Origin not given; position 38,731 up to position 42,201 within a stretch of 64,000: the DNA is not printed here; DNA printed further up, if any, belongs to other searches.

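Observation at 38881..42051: Giant cytoplasmic ECF-type sigma factor fusion (~1056 aa) with an internally duplicated beta-rich module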

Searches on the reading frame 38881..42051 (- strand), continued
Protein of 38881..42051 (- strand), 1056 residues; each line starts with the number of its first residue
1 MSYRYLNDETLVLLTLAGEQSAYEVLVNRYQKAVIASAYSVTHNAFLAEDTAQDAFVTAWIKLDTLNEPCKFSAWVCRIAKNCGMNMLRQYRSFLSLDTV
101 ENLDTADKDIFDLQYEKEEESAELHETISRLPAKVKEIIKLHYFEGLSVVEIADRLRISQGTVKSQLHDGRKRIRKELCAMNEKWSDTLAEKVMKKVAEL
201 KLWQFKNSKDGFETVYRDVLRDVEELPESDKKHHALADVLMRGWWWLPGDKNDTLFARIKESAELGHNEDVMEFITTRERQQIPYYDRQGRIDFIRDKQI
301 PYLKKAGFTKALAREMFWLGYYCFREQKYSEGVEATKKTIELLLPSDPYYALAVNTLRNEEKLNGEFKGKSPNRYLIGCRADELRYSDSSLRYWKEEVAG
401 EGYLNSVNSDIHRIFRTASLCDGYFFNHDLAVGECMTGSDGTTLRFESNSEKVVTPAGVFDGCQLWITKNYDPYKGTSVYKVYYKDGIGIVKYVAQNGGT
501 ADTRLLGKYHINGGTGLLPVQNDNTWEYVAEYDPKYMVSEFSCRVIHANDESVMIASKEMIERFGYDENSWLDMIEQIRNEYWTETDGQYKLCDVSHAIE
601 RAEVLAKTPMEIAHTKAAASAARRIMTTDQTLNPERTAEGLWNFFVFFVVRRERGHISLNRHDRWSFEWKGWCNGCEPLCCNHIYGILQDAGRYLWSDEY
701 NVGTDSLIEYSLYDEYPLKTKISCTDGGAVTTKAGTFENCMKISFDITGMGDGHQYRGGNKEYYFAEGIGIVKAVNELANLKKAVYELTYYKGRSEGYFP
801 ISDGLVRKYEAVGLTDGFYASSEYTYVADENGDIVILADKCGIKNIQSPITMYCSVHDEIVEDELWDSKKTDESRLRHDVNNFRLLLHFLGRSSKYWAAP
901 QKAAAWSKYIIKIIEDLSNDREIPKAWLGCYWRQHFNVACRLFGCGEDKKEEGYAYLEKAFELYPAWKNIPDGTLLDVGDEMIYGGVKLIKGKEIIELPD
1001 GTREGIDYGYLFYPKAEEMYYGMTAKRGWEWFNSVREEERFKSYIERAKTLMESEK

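Call 6: find_homologous_proteins(query=window:38884-41499:-, max_evalue=0.001)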
Query window:38884-41499:- (872 aa): 585 proteins with E <= 0.001 among 8000 candidates; the best 120 are listed.
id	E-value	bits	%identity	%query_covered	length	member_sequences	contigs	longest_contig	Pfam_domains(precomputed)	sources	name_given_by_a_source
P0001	0.0e+0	2036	99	100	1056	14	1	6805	PF07638.18,PF21347.3,PF04545.23,PF04542.21,PF08281.19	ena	-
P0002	0.0e+0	1765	85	100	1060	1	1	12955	PF21347.3,PF04545.23,PF04542.21,PF08281.19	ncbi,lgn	-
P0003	0.0e+0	1728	83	100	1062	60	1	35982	PF21347.3,PF04545.23,PF04542.21,PF08281.19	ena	-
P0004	0.0e+0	1694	82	100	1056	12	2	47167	PF21347.3,PF04545.23,PF04542.21,PF08281.19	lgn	-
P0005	0.0e+0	1682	83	100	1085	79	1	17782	PF07638.18,PF21347.3,PF04545.23,PF04542.21,PF08281.19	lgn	-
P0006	0.0e+0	1649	80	100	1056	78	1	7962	PF07638.18,PF21347.3,PF04545.23,PF04542.21,PF08281.19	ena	-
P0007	0.0e+0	1619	79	100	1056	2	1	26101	PF07638.18,PF21347.3,PF04545.23,PF04542.21,PF08281.19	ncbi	-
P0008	0.0e+0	1608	78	100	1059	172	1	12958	PF07638.18,PF21347.3,PF04545.23,PF04542.21,PF08281.19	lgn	-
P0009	0.0e+0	1599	78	100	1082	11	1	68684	PF07638.18,PF21347.3,PF04545.23,PF04542.21,PF08281.19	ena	-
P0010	0.0e+0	1527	73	100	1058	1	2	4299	PF07638.18,PF21347.3,PF04545.23,PF04542.21,PF08281.19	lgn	-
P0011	0.0e+0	1511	73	100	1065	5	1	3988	PF07638.18,PF21347.3,PF04545.23,PF04542.21,PF08281.19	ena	-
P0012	0.0e+0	1511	73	100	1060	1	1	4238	PF04545.23,PF04542.21,PF08281.19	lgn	-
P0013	0.0e+0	1392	68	100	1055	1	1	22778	PF07638.18,PF04545.23,PF04542.21,PF08281.19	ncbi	-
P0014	0.0e+0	1369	67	100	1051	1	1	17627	PF07638.18,PF21347.3,PF04545.23,PF04542.21,PF08281.19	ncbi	-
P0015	0.0e+0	1345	85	77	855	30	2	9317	PF07638.18,PF21347.3,PF04545.23,PF04542.21,PF08281.19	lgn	-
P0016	0.0e+0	1269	69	90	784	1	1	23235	PF21347.3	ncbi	-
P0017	0.0e+0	1215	79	76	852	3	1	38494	PF07638.18,PF21347.3,PF04545.23,PF04542.21,PF08281.19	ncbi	-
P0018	0.0e+0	1177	85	68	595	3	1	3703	PF21347.3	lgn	-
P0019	0.0e+0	1157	59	100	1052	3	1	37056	PF21347.3,PF04545.23,PF04542.21,PF08281.19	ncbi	-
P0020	0.0e+0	1119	57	100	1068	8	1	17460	PF21347.3,PF04545.23,PF04542.21,PF08281.19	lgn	-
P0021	0.0e+0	1118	57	100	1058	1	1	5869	PF07638.18,PF21347.3,PF04545.23,PF04542.21,PF08281.19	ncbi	-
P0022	0.0e+0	1117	57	100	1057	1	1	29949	PF07638.18,PF21347.3,PF04545.23,PF04542.21,PF08281.19,PF07719.24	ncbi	-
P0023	0.0e+0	1116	57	100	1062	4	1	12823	PF21347.3,PF04545.23,PF04542.21,PF08281.19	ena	-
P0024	0.0e+0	1111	57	100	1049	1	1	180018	PF07638.18,PF04545.23,PF04542.21,PF08281.19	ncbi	-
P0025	0.0e+0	1109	57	100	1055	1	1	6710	PF07638.18,PF21347.3,PF04545.23,PF04542.21,PF08281.19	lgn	-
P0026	0.0e+0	1109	56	100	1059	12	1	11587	PF07638.18,PF21347.3,PF04545.23,PF04542.21,PF08281.19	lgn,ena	-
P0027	0.0e+0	1097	55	100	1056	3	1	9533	PF07638.18,PF21347.3,PF04545.23,PF04542.21,PF08281.19,PF07719.24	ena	-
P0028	0.0e+0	1095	56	100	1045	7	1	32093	PF07638.18,PF21347.3,PF04545.23,PF04542.21,PF08281.19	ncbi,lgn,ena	-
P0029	0.0e+0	1095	56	100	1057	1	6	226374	PF07638.18,PF21347.3,PF04545.23,PF04542.21,PF08281.19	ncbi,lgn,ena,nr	ncbi:MAG: sigma-70 family RNA polymerase sigma factor [Clostridia bacterium]|nr:sigma-70 family RNA 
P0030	0.0e+0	1089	55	100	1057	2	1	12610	PF07638.18,PF21347.3,PF04545.23,PF04542.21,PF08281.19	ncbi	-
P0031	0.0e+0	1087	55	100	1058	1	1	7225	PF07638.18,PF21347.3,PF04545.23,PF04542.21,PF08281.19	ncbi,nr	ncbi:MAG: sigma-70 family RNA polymerase sigma factor [Clostridia bacterium]|nr:sigma-70 family RNA 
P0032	0.0e+0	1085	56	100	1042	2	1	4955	PF07638.18,PF21347.3,PF04545.23,PF04542.21,PF08281.19,PF07719.24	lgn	-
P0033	0.0e+0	1084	56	100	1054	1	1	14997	PF21347.3,PF04545.23,PF04542.21,PF08281.19,PF07719.24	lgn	-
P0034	0.0e+0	1082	57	100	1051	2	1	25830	PF21347.3,PF04545.23,PF04542.21,PF08281.19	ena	-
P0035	0.0e+0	1081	56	100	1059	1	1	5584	PF21347.3,PF04545.23,PF04542.21,PF08281.19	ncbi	-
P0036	0.0e+0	1079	56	100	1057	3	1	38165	PF07638.18,PF21347.3,PF04545.23,PF04542.21,PF08281.19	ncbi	-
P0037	0.0e+0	1077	56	100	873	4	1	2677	PF21347.3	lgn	-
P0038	0.0e+0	1075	56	100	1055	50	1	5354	PF21347.3,PF04545.23,PF04542.21,PF08281.19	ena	-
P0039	0.0e+0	1073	56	100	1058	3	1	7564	PF07638.18,PF21347.3,PF04545.23,PF04542.21,PF08281.19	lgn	-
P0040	0.0e+0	1070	56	100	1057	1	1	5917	PF07638.18,PF21347.3,PF04545.23,PF04542.21,PF08281.19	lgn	-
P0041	0.0e+0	1063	56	100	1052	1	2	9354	PF07638.18,PF21347.3,PF04545.23,PF04542.21,PF08281.19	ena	-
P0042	0.0e+0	1060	54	99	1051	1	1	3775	PF07638.18,PF21347.3,PF04545.23,PF04542.21,PF08281.19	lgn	-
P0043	0.0e+0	1060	55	100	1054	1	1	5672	PF21347.3,PF04545.23,PF04542.21,PF08281.19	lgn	-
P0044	0.0e+0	1059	55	99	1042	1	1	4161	PF07638.18,PF21347.3,PF04545.23,PF04542.21,PF08281.19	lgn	-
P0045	0.0e+0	1057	55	100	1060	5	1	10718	PF07638.18,PF21347.3,PF04545.23,PF04542.21,PF08281.19,PF07719.24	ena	-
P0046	0.0e+0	1056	55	100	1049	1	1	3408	PF07638.18,PF21347.3,PF04545.23,PF04542.21,PF08281.19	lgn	-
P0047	0.0e+0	1055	55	100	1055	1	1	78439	PF07638.18,PF21347.3,PF04545.23,PF04542.21,PF08281.19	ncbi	-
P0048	0.0e+0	1052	55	100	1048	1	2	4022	PF07638.18,PF21347.3,PF04545.23,PF04542.21,PF08281.19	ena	-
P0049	0.0e+0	1052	55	100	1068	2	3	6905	PF07638.18,PF21347.3,PF04545.23,PF04542.21,PF08281.19,PF07719.24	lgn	-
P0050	0.0e+0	1051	55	100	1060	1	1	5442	PF07638.18,PF21347.3,PF04545.23,PF04542.21,PF08281.19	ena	-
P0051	0.0e+0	1050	55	100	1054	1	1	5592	PF07638.18,PF21347.3,PF04545.23,PF04542.21,PF08281.19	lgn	-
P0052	0.0e+0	1049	54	100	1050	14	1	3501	PF07638.18,PF21347.3,PF04545.23,PF04542.21,PF08281.19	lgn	-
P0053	0.0e+0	1049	55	100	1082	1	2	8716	PF07638.18,PF21347.3,PF04545.23,PF04542.21,PF08281.19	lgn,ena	-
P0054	0.0e+0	1048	55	100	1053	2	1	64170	PF07638.18,PF21347.3,PF04545.23,PF04542.21,PF08281.19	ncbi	-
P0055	0.0e+0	1047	54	100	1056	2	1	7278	PF07638.18,PF21347.3,PF04545.23,PF04542.21,PF08281.19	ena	-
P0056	0.0e+0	1044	54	100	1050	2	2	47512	PF07638.18,PF21347.3,PF04545.23,PF04542.21,PF08281.19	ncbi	-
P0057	0.0e+0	1044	54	100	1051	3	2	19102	PF00515.35,PF07638.18,PF21347.3,PF04545.23,PF04542.21,PF08281.19,PF13181.13,PF07719.24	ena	-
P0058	0.0e+0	1043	56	100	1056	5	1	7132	PF21347.3,PF04545.23,PF04542.21,PF08281.19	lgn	-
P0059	0.0e+0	1043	54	100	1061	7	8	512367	PF07638.18,PF21347.3,PF04545.23,PF04542.21,PF08281.19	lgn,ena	-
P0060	0.0e+0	1040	54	100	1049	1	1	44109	PF07638.18,PF21347.3,PF04545.23,PF04542.21,PF08281.19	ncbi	-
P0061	0.0e+0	1039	55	100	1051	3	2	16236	PF07638.18,PF21347.3,PF04545.23,PF04542.21,PF08281.19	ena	-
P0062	0.0e+0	1039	53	99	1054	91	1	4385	PF07638.18,PF21347.3,PF04545.23,PF04542.21,PF08281.19,PF07719.24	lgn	-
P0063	0.0e+0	1038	54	100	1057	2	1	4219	PF07638.18,PF21347.3,PF04545.23,PF04542.21,PF08281.19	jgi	-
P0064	0.0e+0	1038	55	99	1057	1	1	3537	PF21347.3,PF04545.23,PF04542.21,PF08281.19,PF07719.24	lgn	-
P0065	0.0e+0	1038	54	100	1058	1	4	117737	PF07638.18,PF21347.3,PF04545.23,PF04542.21,PF08281.19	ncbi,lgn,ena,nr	ncbi:MAG: RNA polymerase sigma factor [Clostridia bacterium]|nr:RNA polymerase sigma factor [Clostri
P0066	0.0e+0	1034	54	100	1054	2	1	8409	PF07638.18,PF04545.23,PF04542.21,PF08281.19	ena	-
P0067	0.0e+0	1034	54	100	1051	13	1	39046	PF21347.3,PF04545.23,PF04542.21,PF08281.19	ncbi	-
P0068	0.0e+0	1033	53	100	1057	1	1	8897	PF07638.18,PF21347.3,PF04545.23,PF04542.21,PF08281.19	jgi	-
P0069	0.0e+0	1033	54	100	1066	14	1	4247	PF21347.3,PF04545.23,PF04542.21,PF08281.19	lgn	-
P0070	0.0e+0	1032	54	100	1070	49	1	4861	PF21347.3,PF04545.23,PF04542.21,PF08281.19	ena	-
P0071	0.0e+0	1032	55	100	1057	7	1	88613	PF07638.18,PF21347.3,PF04545.23,PF04542.21,PF08281.19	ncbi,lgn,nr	ncbi:MAG: sigma-70 family RNA polymerase sigma factor [Clostridia bacterium]|nr:sigma-70 family RNA 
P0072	0.0e+0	1032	55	100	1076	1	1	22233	PF21347.3,PF04545.23,PF04542.21,PF08281.19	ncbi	-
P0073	0.0e+0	1031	54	100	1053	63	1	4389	PF07638.18,PF21347.3,PF04545.23,PF04542.21,PF08281.19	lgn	-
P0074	0.0e+0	1029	54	100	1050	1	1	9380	PF21347.3,PF04545.23,PF04542.21,PF08281.19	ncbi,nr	ncbi:MAG: sigma-70 family RNA polymerase sigma factor [Clostridia bacterium]|nr:sigma-70 family RNA 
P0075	0.0e+0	1027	55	100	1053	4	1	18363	PF07638.18,PF21347.3,PF04545.23,PF04542.21,PF08281.19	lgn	-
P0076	0.0e+0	1027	55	99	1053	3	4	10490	PF07638.18,PF21347.3,PF04545.23,PF04542.21,PF08281.19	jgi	-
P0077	0.0e+0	1025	53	99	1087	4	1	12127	PF07638.18,PF21347.3,PF04545.23,PF04542.21,PF08281.19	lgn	-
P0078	0.0e+0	1023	54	100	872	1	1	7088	PF21347.3,PF07719.24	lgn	-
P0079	0.0e+0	1023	53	100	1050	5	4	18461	PF07638.18,PF21347.3,PF04545.23,PF04542.21,PF08281.19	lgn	-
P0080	0.0e+0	1022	54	100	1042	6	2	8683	PF21347.3,PF04545.23,PF04542.21,PF08281.19,PF07719.24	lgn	-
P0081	0.0e+0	1022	54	100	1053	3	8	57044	PF07638.18,PF21347.3,PF04545.23,PF04542.21,PF08281.19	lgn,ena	-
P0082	0.0e+0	1021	54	100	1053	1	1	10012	PF07638.18,PF21347.3,PF04545.23,PF04542.21,PF08281.19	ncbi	-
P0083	0.0e+0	1021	53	100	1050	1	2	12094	PF07638.18,PF21347.3,PF04545.23,PF04542.21,PF08281.19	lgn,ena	-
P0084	0.0e+0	1020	55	99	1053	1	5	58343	PF21347.3,PF04545.23,PF04542.21,PF08281.19,PF07719.24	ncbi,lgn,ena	-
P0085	0.0e+0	1020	54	99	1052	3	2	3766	PF07638.18,PF21347.3,PF04545.23,PF04542.21,PF08281.19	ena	-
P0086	0.0e+0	1018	54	99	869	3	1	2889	PF21347.3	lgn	-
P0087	0.0e+0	1017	54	100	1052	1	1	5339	PF07638.18,PF21347.3,PF04545.23,PF04542.21,PF08281.19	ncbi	-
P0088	0.0e+0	1017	52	100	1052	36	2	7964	PF00515.35,PF21347.3,PF04545.23,PF04542.21,PF08281.19,PF13181.13,PF07719.24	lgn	-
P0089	0.0e+0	1017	54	99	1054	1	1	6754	PF21347.3,PF04545.23,PF04542.21,PF08281.19,PF07719.24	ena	-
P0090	0.0e+0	1016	52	100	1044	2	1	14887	PF07638.18,PF21347.3,PF04545.23,PF04542.21,PF08281.19,PF07719.24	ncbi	-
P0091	0.0e+0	1016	53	99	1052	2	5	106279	PF07638.18,PF21347.3,PF04545.23,PF04542.21,PF08281.19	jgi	-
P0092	0.0e+0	1015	54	100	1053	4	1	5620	PF21347.3,PF04545.23,PF04542.21,PF08281.19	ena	-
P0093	0.0e+0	1014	54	100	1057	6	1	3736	PF00515.35,PF21347.3,PF04545.23,PF04542.21,PF08281.19,PF13181.13,PF07719.24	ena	-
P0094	0.0e+0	1012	54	99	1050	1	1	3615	PF07638.18,PF21347.3,PF04545.23,PF04542.21,PF08281.19,PF04297.21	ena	-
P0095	1.3e-298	1011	53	100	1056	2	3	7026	PF07638.18,PF21347.3,PF04545.23,PF04542.21,PF08281.19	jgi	-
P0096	2.3e-298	1010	53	100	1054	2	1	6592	PF21347.3,PF04545.23,PF04542.21,PF08281.19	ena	-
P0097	2.4e-298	1010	54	99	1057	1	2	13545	PF07638.18,PF21347.3,PF04545.23,PF04542.21,PF08281.19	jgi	-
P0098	1.4e-297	1008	54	100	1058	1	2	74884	PF04545.23,PF04542.21,PF08281.19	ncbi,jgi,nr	ncbi:MAG: RNA polymerase sigma factor [Ruminococcaceae bacterium]|nr:RNA polymerase sigma factor [Os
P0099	1.6e-297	1007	54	99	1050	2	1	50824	PF21347.3,PF04545.23,PF04542.21,PF08281.19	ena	-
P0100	1.8e-297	1007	52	100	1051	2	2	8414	PF07638.18,PF21347.3,PF04545.23,PF04542.21,PF08281.19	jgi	-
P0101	2.7e-297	1007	52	99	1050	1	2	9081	PF07638.18,PF21347.3,PF04545.23,PF04542.21,PF08281.19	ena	-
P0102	3.2e-297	1006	53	100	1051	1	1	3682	PF07638.18,PF21347.3,PF04545.23,PF04542.21,PF08281.19,PF07719.24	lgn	-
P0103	4.6e-297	1006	53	100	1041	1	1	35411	PF21347.3,PF04545.23,PF04542.21,PF08281.19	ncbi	-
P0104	5.1e-297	1006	54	100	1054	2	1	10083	PF21347.3,PF04545.23,PF04542.21,PF08281.19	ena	-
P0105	6.7e-297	1005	52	100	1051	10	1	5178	PF07638.18,PF21347.3,PF04545.23,PF04542.21,PF08281.19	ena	-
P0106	7.7e-297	1005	53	99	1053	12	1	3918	PF21347.3,PF04545.23,PF04542.21,PF08281.19,PF07719.24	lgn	-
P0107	2.4e-296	1004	53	99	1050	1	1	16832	PF21347.3,PF04545.23,PF04542.21,PF08281.19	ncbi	-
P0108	2.4e-296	1004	54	100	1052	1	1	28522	PF21347.3,PF04545.23,PF04542.21,PF08281.19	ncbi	-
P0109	2.7e-296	1003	54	100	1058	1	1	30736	PF07638.18,PF21347.3,PF04545.23,PF04542.21,PF08281.19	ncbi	-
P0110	3.2e-296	1003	53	99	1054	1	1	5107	PF21347.3,PF04545.23,PF04542.21,PF08281.19,PF07719.24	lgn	-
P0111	4.0e-296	1003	53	100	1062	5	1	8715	PF21347.3,PF04545.23,PF04542.21,PF08281.19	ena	-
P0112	4.3e-296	1003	53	100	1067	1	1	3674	PF21347.3,PF04545.23,PF04542.21,PF08281.19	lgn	-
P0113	6.0e-296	1002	53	100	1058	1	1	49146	PF21347.3,PF04545.23,PF04542.21,PF08281.19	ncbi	-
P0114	2.1e-295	1000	54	99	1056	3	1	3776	PF05263.18,PF07638.18,PF21347.3,PF04545.23,PF04542.21,PF08281.19,PF04297.21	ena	-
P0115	3.1e-295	1000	53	99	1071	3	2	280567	PF21347.3,PF04545.23,PF04542.21,PF08281.19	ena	-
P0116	1.3e-294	998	53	99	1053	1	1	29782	PF07638.18,PF21347.3,PF04545.23,PF04542.21,PF08281.19,PF04297.21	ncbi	-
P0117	2.1e-294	997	53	100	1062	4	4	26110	PF07638.18,PF21347.3,PF04545.23,PF04542.21,PF08281.19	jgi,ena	-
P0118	8.7e-294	995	53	100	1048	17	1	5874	PF21347.3,PF04545.23,PF04542.21,PF08281.19,PF07719.24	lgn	-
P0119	1.2e-293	995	54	100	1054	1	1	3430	PF21347.3,PF04545.23,PF04542.21,PF08281.19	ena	-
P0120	5.2e-293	993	54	100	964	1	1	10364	PF21347.3,PF04545.23,PF08281.19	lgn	-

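Call 12: find_encoding_contigs(protein=window:38881-42051:-, flank=10000, max_places=6)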
Protein window:38881-42051:- (1056 aa): no gene with exactly this product is on record in the collection.

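Call 13: find_encoding_contigs(protein=P0009, flank=8000, max_places=3)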
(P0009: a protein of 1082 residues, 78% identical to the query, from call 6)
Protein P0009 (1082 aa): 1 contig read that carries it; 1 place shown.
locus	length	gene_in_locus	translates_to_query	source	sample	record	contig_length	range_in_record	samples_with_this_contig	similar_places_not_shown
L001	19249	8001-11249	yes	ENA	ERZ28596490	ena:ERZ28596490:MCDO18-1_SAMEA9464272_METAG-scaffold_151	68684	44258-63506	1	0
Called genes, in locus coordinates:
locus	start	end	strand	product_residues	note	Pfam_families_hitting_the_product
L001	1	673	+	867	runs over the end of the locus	PF00496:SBP_bac_5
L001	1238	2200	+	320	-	PF19300:BPD_transp_1_N (weak), PF00528:BPD_transp_1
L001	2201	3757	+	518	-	PF12911:OppC_N, PF00528:BPD_transp_1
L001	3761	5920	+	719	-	PF00005:ABC_tran, PF13304:AAA_21, PF08352:oligo_HPY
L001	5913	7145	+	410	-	PF00005:ABC_tran, PF08352:oligo_HPY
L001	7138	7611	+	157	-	PF13038:DUF3899 (weak)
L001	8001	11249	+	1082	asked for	PF04542:Sigma70_r2, PF07638:Sigma70_ECF (weak), PF04545:Sigma70_r4, PF08281:Sigma70_r4_2, PF21347:DUF3108_like (faint)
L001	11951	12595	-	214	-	PF02254:TrkA_N, PF02080:TrkA_C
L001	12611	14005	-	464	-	PF02386:TrkH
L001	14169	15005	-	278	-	PF00106:adh_short, PF01370:Epimerase, PF08659:KR, PF13561:adh_short_C2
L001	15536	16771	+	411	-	PF14200:RicinB_lectin_2 (weak), PF00652:Ricin_B_lectin (faint), PF13688:Reprolysin_5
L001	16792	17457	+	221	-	-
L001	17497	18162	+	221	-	-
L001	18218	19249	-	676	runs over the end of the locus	-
